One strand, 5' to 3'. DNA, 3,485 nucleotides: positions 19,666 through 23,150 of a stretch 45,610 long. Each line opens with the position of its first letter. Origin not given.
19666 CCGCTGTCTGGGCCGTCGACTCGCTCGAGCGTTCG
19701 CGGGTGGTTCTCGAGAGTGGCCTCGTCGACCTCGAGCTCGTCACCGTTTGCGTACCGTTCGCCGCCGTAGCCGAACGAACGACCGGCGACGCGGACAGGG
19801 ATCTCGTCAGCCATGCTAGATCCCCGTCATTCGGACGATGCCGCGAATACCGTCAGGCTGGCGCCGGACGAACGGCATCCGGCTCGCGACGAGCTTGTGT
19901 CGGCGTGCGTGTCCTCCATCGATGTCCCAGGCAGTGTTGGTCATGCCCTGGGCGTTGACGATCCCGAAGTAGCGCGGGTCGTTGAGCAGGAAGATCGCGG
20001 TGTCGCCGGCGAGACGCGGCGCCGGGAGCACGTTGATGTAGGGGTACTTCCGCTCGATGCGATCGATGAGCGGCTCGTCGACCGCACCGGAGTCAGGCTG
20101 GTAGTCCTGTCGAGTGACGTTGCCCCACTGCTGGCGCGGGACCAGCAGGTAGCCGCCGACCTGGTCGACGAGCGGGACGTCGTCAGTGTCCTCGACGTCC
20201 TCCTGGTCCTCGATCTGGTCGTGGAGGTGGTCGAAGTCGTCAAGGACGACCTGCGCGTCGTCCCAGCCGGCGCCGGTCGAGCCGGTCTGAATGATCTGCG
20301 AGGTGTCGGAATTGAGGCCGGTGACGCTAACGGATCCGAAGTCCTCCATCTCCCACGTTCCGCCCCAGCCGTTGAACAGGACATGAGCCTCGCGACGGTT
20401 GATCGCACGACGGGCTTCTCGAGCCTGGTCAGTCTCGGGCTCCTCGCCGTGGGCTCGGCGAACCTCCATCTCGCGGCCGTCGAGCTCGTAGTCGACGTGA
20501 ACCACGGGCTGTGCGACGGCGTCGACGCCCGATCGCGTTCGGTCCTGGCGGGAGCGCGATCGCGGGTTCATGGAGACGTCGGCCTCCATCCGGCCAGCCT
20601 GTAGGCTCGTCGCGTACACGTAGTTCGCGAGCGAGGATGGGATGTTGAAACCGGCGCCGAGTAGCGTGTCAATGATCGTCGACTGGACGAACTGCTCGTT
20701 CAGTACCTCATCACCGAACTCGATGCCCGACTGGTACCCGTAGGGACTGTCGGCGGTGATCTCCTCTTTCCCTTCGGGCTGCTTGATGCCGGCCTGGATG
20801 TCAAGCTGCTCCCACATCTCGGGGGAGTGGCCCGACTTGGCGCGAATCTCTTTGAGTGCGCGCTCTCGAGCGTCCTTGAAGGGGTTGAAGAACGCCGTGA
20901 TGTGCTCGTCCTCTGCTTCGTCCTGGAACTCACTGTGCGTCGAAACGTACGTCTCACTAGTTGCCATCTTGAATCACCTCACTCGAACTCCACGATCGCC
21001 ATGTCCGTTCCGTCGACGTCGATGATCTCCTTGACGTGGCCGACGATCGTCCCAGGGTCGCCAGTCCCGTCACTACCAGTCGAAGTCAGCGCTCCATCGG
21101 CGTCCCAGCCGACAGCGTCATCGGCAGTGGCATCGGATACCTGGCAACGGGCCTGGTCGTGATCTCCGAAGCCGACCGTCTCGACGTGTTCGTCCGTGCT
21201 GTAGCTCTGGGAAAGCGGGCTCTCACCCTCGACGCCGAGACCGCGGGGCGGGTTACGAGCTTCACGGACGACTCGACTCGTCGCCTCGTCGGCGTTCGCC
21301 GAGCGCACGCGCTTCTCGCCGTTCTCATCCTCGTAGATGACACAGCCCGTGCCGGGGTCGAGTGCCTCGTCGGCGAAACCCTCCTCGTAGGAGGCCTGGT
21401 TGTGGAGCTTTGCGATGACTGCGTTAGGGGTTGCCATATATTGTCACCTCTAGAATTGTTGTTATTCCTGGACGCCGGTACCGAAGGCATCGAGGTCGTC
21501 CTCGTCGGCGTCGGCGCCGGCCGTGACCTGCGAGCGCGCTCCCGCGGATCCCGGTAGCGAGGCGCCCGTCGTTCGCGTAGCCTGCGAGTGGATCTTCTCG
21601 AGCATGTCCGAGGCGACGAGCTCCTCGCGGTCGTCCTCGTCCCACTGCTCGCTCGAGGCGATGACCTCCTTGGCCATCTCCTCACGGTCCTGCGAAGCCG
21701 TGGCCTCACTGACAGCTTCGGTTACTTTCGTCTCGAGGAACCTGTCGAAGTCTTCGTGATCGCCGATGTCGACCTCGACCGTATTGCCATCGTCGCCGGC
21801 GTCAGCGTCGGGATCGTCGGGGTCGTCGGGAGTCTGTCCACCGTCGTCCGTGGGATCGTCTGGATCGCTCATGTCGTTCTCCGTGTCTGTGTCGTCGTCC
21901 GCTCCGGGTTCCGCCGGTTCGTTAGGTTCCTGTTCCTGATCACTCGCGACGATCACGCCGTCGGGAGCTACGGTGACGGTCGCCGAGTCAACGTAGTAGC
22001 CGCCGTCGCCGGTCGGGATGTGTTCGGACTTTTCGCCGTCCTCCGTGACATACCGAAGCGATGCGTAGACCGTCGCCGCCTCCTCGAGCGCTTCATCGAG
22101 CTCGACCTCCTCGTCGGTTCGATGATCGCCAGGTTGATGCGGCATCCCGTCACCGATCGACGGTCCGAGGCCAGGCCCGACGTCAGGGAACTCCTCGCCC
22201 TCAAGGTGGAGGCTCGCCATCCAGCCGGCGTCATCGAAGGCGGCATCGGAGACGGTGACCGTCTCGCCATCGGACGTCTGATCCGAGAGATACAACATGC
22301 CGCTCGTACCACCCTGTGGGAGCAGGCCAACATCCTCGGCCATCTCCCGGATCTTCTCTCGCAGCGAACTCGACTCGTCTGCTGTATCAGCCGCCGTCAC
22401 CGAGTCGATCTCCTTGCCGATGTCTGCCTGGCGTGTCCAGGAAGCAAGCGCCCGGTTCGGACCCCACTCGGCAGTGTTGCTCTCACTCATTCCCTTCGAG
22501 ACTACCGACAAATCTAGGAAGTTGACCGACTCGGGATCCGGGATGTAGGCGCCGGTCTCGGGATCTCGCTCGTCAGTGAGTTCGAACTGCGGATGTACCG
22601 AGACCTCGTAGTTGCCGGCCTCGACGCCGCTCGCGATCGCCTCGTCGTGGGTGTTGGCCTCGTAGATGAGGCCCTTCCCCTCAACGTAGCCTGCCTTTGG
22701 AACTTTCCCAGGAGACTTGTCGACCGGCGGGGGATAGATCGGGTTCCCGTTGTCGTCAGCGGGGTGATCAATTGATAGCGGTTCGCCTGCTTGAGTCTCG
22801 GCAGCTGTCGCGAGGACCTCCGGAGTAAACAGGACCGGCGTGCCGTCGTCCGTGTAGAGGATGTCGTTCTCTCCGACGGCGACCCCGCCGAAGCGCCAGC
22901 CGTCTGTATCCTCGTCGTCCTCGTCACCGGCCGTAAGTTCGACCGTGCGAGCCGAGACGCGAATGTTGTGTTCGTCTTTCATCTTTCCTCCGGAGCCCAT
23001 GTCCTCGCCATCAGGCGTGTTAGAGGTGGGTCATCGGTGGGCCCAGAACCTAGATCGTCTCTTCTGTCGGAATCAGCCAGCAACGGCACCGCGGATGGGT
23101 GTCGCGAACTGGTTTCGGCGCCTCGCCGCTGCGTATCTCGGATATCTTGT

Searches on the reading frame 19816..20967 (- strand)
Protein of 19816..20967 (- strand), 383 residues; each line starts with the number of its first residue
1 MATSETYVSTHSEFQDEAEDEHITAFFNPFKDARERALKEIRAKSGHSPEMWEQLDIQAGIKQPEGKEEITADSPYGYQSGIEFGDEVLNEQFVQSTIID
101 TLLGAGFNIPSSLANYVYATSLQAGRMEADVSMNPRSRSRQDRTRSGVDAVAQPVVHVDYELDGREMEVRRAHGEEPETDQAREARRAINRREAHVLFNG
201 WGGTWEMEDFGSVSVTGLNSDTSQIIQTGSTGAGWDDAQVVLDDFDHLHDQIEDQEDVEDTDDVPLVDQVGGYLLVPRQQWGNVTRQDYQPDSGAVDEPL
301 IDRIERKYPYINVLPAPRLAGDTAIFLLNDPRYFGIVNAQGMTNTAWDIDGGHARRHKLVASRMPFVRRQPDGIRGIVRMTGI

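Call 74: search_protein_families(library=pfam, proteins=[window:19816-20967:-], max_evalue=0.001)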
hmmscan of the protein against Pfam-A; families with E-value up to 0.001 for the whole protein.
window:19816-20967:- (383 aa): 2 families
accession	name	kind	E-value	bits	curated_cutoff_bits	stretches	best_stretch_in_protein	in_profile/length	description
PF19774.5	DUF6260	-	7.4e-07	28.9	26.6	1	115-346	46-266/301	Family of unknown function (DUF6260)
PF04454.18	Linocin_M18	-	0.00014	21.7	24.3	0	154-202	76-124/253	Encapsulating protein for peroxidase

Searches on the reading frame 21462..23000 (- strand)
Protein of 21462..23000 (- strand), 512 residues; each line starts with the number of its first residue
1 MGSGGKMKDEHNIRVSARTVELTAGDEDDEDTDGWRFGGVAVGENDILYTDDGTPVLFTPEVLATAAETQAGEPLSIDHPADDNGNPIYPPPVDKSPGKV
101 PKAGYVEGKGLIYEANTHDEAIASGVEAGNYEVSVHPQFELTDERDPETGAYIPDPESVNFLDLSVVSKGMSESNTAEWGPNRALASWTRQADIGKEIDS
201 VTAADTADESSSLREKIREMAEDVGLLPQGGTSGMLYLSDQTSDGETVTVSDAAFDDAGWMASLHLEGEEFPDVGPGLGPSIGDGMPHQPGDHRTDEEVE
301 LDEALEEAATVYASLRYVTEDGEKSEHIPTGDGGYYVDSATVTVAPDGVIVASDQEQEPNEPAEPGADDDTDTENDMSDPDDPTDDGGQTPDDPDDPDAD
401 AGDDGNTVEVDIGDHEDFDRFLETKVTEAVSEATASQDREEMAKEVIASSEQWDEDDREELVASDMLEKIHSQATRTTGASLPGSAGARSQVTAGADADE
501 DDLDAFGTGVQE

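Call 74: search_protein_families(library=pfam, proteins=[window:21462-23000:-], max_evalue=0.001)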
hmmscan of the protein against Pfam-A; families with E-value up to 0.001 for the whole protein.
window:21462-23000:- (512 aa): 1 family
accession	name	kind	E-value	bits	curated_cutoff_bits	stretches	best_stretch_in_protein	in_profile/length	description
PF23951.1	DUF7282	-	1e-06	29.3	27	1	237-343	4-106/112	Domain of unknown function (DUF7282)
